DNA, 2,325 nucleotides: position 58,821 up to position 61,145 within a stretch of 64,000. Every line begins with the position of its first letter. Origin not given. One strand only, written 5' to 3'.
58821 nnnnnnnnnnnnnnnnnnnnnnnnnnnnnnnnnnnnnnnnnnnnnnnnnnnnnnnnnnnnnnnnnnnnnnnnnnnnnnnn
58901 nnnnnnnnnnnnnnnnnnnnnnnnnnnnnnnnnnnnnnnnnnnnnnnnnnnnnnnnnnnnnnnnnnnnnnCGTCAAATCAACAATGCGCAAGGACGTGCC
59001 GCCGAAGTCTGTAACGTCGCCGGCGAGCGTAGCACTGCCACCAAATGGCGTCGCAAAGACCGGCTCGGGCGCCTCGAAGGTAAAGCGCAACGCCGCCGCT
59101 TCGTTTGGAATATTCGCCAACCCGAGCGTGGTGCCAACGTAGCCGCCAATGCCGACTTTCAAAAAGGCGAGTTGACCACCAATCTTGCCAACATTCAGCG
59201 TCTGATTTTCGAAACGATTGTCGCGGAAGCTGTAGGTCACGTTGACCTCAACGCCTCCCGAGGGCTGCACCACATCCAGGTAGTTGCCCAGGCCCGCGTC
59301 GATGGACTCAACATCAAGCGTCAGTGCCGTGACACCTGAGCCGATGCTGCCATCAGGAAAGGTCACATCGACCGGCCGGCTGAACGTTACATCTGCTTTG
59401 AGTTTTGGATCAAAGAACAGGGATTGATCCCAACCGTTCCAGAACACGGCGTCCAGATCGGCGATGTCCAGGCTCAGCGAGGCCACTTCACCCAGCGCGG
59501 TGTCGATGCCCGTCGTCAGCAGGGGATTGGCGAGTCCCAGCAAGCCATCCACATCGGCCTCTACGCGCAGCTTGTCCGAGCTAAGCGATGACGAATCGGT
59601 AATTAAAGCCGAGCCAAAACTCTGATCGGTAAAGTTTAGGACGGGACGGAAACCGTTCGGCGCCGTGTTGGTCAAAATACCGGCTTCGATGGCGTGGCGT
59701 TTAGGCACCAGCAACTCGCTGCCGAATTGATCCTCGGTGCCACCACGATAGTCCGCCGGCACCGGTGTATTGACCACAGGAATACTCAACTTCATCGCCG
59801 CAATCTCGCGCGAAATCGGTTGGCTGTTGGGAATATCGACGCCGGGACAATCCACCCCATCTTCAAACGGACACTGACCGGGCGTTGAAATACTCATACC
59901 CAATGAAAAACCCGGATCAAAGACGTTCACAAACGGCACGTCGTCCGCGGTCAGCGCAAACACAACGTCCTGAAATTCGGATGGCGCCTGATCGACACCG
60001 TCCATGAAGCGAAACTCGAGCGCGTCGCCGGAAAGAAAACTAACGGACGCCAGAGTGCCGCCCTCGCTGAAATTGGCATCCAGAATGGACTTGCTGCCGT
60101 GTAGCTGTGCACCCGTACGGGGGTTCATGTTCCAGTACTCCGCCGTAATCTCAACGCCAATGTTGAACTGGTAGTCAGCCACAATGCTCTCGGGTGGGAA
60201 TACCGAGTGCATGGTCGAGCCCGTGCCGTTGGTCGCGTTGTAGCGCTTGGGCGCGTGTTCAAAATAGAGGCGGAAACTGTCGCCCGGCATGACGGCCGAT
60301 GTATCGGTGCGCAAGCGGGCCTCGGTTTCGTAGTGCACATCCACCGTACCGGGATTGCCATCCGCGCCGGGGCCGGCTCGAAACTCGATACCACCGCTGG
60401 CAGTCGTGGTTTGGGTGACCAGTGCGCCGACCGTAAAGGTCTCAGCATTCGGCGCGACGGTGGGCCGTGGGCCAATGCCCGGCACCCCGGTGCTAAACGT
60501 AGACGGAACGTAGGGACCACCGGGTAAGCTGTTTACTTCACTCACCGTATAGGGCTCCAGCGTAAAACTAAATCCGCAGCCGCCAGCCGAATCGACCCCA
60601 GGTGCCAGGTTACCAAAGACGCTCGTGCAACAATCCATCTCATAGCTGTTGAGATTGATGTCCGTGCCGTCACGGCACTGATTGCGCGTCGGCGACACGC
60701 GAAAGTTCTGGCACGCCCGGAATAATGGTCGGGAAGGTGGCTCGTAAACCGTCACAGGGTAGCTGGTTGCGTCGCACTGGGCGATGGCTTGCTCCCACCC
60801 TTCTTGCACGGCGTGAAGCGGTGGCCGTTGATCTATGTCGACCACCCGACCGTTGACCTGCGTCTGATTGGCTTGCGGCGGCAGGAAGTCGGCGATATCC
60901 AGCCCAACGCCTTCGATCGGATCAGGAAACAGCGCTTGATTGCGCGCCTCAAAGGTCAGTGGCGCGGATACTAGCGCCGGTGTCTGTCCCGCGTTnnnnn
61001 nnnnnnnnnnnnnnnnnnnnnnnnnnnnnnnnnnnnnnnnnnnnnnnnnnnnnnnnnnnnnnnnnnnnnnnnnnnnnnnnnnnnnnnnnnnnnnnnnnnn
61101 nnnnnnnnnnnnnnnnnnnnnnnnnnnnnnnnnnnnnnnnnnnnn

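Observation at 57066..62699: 1877-aa TSP3-repeat / NHL-propeller protein carrying the shared C-terminal module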

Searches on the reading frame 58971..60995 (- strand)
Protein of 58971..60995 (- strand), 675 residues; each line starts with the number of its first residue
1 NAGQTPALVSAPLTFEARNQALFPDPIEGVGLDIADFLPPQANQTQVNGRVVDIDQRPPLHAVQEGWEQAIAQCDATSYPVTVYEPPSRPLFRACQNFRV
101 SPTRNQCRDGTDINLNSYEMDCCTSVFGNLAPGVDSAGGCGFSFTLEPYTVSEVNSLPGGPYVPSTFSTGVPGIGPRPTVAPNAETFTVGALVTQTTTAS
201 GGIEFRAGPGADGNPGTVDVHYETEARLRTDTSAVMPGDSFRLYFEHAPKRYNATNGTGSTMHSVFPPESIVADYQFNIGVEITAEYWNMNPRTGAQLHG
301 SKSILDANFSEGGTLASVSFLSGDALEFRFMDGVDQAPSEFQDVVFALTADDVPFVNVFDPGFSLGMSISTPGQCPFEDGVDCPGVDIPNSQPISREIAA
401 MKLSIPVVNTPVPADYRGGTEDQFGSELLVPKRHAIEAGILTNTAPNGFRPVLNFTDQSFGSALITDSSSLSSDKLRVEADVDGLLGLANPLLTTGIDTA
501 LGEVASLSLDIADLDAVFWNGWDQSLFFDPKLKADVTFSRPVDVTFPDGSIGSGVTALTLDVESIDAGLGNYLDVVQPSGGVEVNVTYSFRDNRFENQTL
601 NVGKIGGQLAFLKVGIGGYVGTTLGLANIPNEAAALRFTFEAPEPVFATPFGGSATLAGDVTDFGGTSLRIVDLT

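Call 10: search_protein_families(library=pfam, proteins=[window:58971-60995:-], max_evalue=1)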
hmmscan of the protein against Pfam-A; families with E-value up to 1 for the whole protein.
window:58971-60995:- (675 aa): 0 families

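Call 11: search_solved_structures(query=window:58971-60995:-, max_evalue=10)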
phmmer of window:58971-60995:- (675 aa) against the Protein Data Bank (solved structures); distinct sequences matched with E-value up to 10: 0.

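Call 13: find_homologous_proteins(query=window:58971-60995:-, max_evalue=0.001)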
Query window:58971-60995:-: 8000 candidates shared short words with the query, none scored E <= 0.001.

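Call 21: find_related_loci(query=window:58971-60995:-, collection=genome_contigs, flank=10000)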
Query window:58971-60995:- (675 aa) in genome_contigs; peptide patterns used: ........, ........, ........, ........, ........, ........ (x = any residue, [..] = any of these).
56 stretches matched a pattern; 1 encode a relative of the query (tblastn E <= 1e-3); 1 distinct loci.
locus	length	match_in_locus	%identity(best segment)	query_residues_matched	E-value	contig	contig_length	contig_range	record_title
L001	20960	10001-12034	79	1-675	0e+0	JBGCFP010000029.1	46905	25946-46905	MAG: Gammaproteobacteria bacterium isolate SGMAG-18 contig29, whole genome shotgun sequence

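Call 23: search_protein_representatives(protein=window:58971-60995:-)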
Query: 675 residues. Proteins with E-value up to 0.001 (for the whole library): 49; up to 1e-10: 30; up to 1e-30: 17. The best 49 are listed.
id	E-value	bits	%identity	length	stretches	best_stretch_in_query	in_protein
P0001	0.0e+00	1527.2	100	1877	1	1-675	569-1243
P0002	9.3e-99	348.2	39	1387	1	9-674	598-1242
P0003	5.6e-90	319.1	41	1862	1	34-674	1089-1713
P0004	4.2e-86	306.3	36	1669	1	6-673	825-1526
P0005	5.7e-71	256.3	32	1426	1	44-666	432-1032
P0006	1.4e-55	205.4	33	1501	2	3-545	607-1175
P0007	2.8e-54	201.2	33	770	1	9-671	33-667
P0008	3.5e-54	200.8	33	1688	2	2-364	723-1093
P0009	1.9e-52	195.1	32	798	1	2-672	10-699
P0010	1.7e-50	188.7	33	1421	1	5-625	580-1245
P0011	1.7e-39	152.4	33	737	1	6-624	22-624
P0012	5.0e-37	144.2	31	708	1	47-672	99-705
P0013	4.3e-36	141.1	33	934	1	10-651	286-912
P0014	9.7e-35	136.6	40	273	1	409-671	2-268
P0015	1.2e-33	133.0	31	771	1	10-669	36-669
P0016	6.8e-33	130.5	37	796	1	48-648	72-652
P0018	4.3e-30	121.2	33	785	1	54-673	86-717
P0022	3.7e-19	85.1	32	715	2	172-646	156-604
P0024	1.6e-16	76.4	28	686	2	173-650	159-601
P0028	1.2e-11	60.3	28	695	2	173-669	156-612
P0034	4.8e-07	45.1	29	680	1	172-670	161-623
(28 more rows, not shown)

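Call 24: predict_structure(protein=window:58971-60995:-)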
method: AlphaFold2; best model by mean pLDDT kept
length: 675 residues; sequences in the alignment: 1
mean_pLDDT: 33.8   pTM: 0.25
mean pLDDT of the five models: 33.8, 27.7, 24.1, 24.0, 23.3
residues with pLDDT >= 90: 0; 70-90: 0; 50-70: 15; < 50: 660
segments of 3 or more residues with pLDDT < 50: 1-583, 589-599, 603-610, 617-623, 627-635, 641-656, 658-675
pLDDT, mean of each block of 10 residues (from residue 1): 28 26 31 34 38 37 36 35 34 34 36 35 35 33 24 24 24 28 31 28 35 39 29 30 29 32 30 27 32 35 37 35 37 34 26 25 25 31 34 25 21 26 30 31 32 36 34 37 41 34 32 30 29 33 33 41 38 41 48 43 45 48 47 48 40 42 43 39
secondary structure, 60 per line:
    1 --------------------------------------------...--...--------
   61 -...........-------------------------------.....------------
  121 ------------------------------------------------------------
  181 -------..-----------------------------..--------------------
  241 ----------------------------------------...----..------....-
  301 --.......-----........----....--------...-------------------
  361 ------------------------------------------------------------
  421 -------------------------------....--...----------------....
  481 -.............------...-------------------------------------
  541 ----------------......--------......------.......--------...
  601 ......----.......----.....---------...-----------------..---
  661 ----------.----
elements in order (helices of 4 or more, strands of 3 or more residues): E45-47 E50-52 H62-72 H104-108 E281-283 E296-299 E303-309 E315-322 E327-330 E452-455 E477-480 H482-494 E557-562 E571-576 E583-589 E598-606 E611-617 E622-626 E636-638

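Call 29: list_cluster_members(proteins=[P0001, P0002, P0003, P0007, P0009, P0015, P0022])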
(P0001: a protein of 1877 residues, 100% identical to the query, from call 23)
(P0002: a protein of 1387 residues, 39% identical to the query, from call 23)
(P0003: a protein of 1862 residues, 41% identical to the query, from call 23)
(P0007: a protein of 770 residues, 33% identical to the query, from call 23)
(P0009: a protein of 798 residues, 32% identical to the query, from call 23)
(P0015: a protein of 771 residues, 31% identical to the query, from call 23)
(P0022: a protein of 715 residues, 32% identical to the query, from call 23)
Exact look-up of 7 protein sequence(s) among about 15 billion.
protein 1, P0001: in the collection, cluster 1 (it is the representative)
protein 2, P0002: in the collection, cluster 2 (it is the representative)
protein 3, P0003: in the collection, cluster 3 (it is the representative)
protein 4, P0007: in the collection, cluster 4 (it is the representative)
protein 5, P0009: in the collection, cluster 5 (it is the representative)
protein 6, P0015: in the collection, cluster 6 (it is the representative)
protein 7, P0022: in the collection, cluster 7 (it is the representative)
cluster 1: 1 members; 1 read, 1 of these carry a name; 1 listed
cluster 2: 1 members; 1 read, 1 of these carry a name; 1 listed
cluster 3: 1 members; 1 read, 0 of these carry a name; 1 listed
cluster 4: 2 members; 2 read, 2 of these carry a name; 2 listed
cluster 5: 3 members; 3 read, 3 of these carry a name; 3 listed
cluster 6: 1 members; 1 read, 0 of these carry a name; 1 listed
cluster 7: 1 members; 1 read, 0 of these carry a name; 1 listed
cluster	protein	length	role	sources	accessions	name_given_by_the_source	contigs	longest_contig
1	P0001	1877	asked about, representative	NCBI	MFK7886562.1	MAG: hypothetical protein AB8G16_06800 [Gammaproteobacteria bacterium]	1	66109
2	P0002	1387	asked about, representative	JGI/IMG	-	hypothetical protein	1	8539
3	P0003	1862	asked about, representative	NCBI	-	-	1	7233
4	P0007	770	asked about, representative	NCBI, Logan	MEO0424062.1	MAG: hypothetical protein AAF184_17120 [Pseudomonadota bacterium]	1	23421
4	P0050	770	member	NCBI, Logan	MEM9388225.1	MAG: hypothetical protein AAGA68_24455 [Pseudomonadota bacterium]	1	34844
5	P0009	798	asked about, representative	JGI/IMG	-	hypothetical protein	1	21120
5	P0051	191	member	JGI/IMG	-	hypothetical protein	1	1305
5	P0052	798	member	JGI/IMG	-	hypothetical protein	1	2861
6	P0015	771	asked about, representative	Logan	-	-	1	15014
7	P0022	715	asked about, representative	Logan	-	-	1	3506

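Call 36: search_protein_families(library=ncbifam, proteins=[window:58971-60995:-, P0007, P0022, P0011], max_evalue=1)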
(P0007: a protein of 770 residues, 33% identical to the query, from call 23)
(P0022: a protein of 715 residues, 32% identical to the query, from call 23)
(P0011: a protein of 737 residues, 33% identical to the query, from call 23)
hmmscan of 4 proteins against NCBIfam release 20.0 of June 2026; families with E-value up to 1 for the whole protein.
window:58971-60995:- (675 aa): 0 families

P0007 (770 aa): 3 families
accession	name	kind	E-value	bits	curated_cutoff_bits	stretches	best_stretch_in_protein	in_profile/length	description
NF047638.1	throspo3_MtsC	equivalog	4.6e-12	45.6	350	1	672-742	193-263/428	cell-cell cohesion MYXO-CTERM protein MtsC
NF045500.1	Omp28_seleno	equivalog_domain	2.1e-09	37.2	200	1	668-757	268-345/377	Omp28-related selenoprotein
NF053691.1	BamM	equivalog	0.55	9.1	315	1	671-725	237-294/376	BamM family beta-barrel-assembly machinery protein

P0022 (715 aa): 0 families

P0011 (737 aa): 0 families

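Call 37: predict_structure(alignment_id=A1)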
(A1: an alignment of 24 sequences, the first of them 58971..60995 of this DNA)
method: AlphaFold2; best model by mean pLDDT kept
length: 675 residues; sequences in the alignment: 24
mean_pLDDT: 80.6   pTM: 0.66
mean pLDDT of the five models: 80.6, 79.0, 78.4, 75.4, 73.9
residues with pLDDT >= 90: 200; 70-90: 324; 50-70: 142; < 50: 9
segments of 3 or more residues with pLDDT < 50: 497-500
pLDDT, mean of each block of 10 residues (from residue 1): 75 96 80 58 68 79 88 88 66 78 89 88 81 72 83 85 85 87 80 74 73 87 96 94 95 95 90 80 82 76 81 80 76 76 79 67 76 65 57 66 87 91 83 96 94 64 66 87 65 52 58 79 96 97 93 95 86 94 96 95 83 65 62 64 74 91 89 90
secondary structure, 60 per line:
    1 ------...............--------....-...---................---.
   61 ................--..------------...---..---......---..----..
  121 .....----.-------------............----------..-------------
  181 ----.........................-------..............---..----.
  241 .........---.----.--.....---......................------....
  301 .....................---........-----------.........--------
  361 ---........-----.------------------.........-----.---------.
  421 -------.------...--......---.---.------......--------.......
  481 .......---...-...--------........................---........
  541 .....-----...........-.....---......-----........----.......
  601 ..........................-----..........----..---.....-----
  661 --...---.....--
elements in order: E7-21 E30-33 E41-56 H60-76 H104-109 E119-125 E144-150 H151-155 E185-209 E217-230 E240-249 E261-265 E269-290 E297-321 E325-332 E344-349 E364-371 E396-404 E435-437 E440-445 H460-465 E474-481 H482-487 E495-497 E506-529 E533-545 E551-561 E571-576 E582-589 E594-617 H618-626 E632-641 E651-655 E663-665 E669-673

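Call 40: fold_search(model_id=the predicted structure, library=pdb)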
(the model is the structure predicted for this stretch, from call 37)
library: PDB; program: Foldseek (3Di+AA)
matches with E <= 10: 747; with E <= 0.001: 0
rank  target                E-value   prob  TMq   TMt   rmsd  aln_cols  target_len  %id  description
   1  9dc4_A                8.9e-03  0.02  0.06  0.05  43.8       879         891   10  Transferrin Binding Protein A in complex with transferrin binding protein B, transferrin and globular domain of TonB (released 2026-03-04)
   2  9cmg_A                1.5e-02  0.01  0.05  0.04  46.9       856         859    9  Transferrin Binding Protein A in complex with transferrin binding protein B and transferrin (iron bound in both lobes  (released 2026-03-04)
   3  9cdq_A                2.4e-02  0.01  0.05  0.05  43.5       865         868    9  Transferrin Binding Protein A in complex with transferrin (iron bound in N lobe only) (released 2026-03-11)
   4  5fp2_B                2.9e-02  0.02  0.05  0.06  38.7       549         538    8  Crystal structure of the siderophore receptor PirA from Pseudomonas aeruginosa (released 2015-12-09)
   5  8k42_O                3.2e-02  0.60  0.07  0.13  26.4        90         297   13  Structure of full Banna virus (released 2024-03-27)
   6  1ms5_A                3.4e-02  0.03  0.07  0.07  36.5       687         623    8  Triclinic form of Trypanosoma cruzi trans-sialidase, soaked with N-acetylneuraminyl-a-2,3-thio-galactoside (NA-S-Gal) (released 2003-03-25)
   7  7kmp                  3.6e-02  0.04  0.05  0.04  36.4       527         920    7  Crystal structure of the GH31 alpha-xylosidase (Xac1773) from Xanthomonas citri (released 2021-05-26)
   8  8k42_H                4.2e-02  0.77  0.07  0.15  27.0        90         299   11  Structure of full Banna virus (released 2024-03-27)
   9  3v89_A                4.2e-02  0.02  0.06  0.05  44.3       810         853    9  The crystal structure of transferrin binding protein A (TbpA) from Neisseria meningitidis serogroup B in complex with  (released 2012-02-15)
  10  8k4a_G                4.4e-02  0.82  0.07  0.15  30.2        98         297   11  Structure of Banna virus core (released 2024-03-27)
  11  9nhq_A                5.4e-02  0.01  0.05  0.04  45.1       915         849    9  The cryo-EM structure of NmTbpA and NmTbpB in a complex (released 2026-03-04)
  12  3v8x_A                6.4e-02  0.01  0.07  0.06  41.0       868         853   10  The crystal structure of transferrin binding protein A (TbpA) from Neisserial meningitidis serogroup B in complex with (released 2012-02-29)
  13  3i7d_A                6.7e-02  0.16  0.05  0.16  27.0       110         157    7  Crystal structure of sugar phosphate isomerase from a cupin superfamily SPO2919 from Silicibacter pomeroyi (YP_168127. (released 2009-07-21)
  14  7knc                  6.7e-02  0.03  0.05  0.04  35.9       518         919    8  Crystal structure of the GH31 alpha-xylosidase (Xac1773) from Xanthomonas citri (released 2021-05-26)
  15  8k42_C                7.0e-02  0.51  0.07  0.14  29.5       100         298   12  Structure of full Banna virus (released 2024-03-27)
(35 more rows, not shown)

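Call 45: fold_search(model_id=the predicted structure, library=viral)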
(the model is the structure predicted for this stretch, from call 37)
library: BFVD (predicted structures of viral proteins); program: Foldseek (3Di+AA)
matches with E <= 10: 435; with E <= 0.001: 0
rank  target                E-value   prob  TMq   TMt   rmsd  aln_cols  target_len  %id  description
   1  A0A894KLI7            8.2e-03  0.04  0.06  0.04  41.3       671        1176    8  Nsp1 [Elemess virus]
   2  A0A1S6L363            4.1e-02  0.11  0.04  0.08  34.7       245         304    9  Uncharacterized protein [Erwinia phage vB_EamM_Yoloswag]
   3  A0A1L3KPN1            4.3e-02  0.03  0.06  0.05  43.6       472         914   12  Envelopment polyprotein [Wenling crustacean virus 9]
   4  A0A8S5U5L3            5.6e-02  0.02  0.06  0.06  40.3       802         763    7  Uncharacterized protein [Podoviridae sp. cthJQ11]
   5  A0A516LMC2            6.2e-02  0.05  0.05  0.05  34.6       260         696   12  (no name in the UniProt tables at hand)
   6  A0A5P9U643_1          6.9e-02  0.01  0.04  0.03  40.0       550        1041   10  (no name in the UniProt tables at hand)
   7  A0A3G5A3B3            1.1e-01  0.09  0.04  0.06  27.9       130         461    9  Mannose-1-phosphate guanylyltransferase 1 [Harvfovirus sp.]
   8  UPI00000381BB         1.1e-01  0.02  0.07  0.06  45.4       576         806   10  (no name look-up for this kind of identifier)
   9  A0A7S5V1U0            1.1e-01  0.01  0.06  0.04  38.2       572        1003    9  (no name in the UniProt tables at hand)
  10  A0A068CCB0            1.1e-01  0.10  0.04  0.13  28.1        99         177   12  (no name in the UniProt tables at hand)
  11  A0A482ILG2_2          1.1e-01  0.01  0.05  0.04  45.2       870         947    9  Putative virion structural protein [Erwinia phage Derbicus]
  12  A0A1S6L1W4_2          1.2e-01  0.03  0.07  0.06  39.4       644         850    7  (no name in the UniProt tables at hand)
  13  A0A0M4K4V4            1.4e-01  0.33  0.06  0.11  26.6        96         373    9  (no name in the UniProt tables at hand)
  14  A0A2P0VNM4            1.6e-01  0.01  0.05  0.06  45.6       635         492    8  Fibronectin type III domain-containing protein [Tetraselmis virus 1]
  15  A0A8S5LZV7            1.7e-01  0.01  0.05  0.07  54.7       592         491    8  Uncharacterized protein [Caudovirales sp. ct7oE3]
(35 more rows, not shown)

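Call 47: search_solved_structures(query=A1, max_evalue=10)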
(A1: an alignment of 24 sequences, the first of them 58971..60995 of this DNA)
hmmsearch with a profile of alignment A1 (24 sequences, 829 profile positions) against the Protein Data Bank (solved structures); distinct sequences matched with E-value up to 10: 278 (the best 60 are shown).
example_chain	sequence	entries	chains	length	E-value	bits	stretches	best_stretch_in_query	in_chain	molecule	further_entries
9ya0_SA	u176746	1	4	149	4.7e-08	34.7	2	702-796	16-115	Calmodulin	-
1deg_A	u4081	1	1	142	6.5e-08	34.3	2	702-796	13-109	CALMODULIN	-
8zlw_N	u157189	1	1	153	1.5e-07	33.1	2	702-795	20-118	Calmodulin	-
7jts_t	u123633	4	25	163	1.5e-07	33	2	702-795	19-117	Calmodulin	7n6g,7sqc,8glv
9kui_C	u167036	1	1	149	1.5e-07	33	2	702-796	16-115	Calmodulin-1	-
6daf_A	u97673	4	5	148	1.6e-07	33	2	702-796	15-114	Calmodulin-1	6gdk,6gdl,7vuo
6xxx_AAA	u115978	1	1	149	1.7e-07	32.9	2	702-796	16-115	Calmodulin-1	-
1ooj_A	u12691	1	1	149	1.8e-07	32.8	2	702-795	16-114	Calmodulin CMD-1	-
1clm_A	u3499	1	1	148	2.4e-07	32.4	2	702-795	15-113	CALMODULIN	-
1exr_A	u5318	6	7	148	2.4e-07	32.4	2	702-795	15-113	CALMODULIN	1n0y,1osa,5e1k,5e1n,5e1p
1qs7_A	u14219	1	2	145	2.4e-07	32.4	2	702-796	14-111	CALMODULIN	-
2lv6_A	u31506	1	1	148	2.5e-07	32.4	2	702-796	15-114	Calmodulin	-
6xy3_AAA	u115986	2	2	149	2.7e-07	32.2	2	702-795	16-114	Calmodulin-1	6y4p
1cdl_A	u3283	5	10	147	2.8e-07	32.2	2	702-796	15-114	CALMODULIN | Calmodulin-1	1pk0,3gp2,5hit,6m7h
1mxe_A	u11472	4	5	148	2.9e-07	32.1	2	702-796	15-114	Calmodulin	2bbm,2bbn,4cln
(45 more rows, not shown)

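Call 48: search_protein_families(library=pfam, alignment_id=A1, max_evalue=0.01)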
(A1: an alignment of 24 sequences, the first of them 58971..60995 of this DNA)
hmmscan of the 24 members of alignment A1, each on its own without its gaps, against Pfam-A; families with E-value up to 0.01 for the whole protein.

A. member 1, window:58971-60995:- (675 aa): 0 families

B. families by the number of members that match (of 24 scanned): 7 families
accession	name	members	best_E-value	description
PF18884.5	TSP3_bac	7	5.1e-81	Bacterial TSP3 repeat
PF09264.17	Sial-lect-inser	4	4.6e-14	Vibrio cholerae sialidase, lectin insertion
PF02412.23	TSP_3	4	2.1e-08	Thrombospondin type 3 repeat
PF00404.24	Dockerin_1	4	6.7e-07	Dockerin type I domain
PF00395.25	SLH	1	8.7e-18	S-layer homology domain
PF13948.11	DUF4215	1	4.7e-08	Domain of unknown function (DUF4215)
PF00036.39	EF-hand_1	1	0.0027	EF hand domain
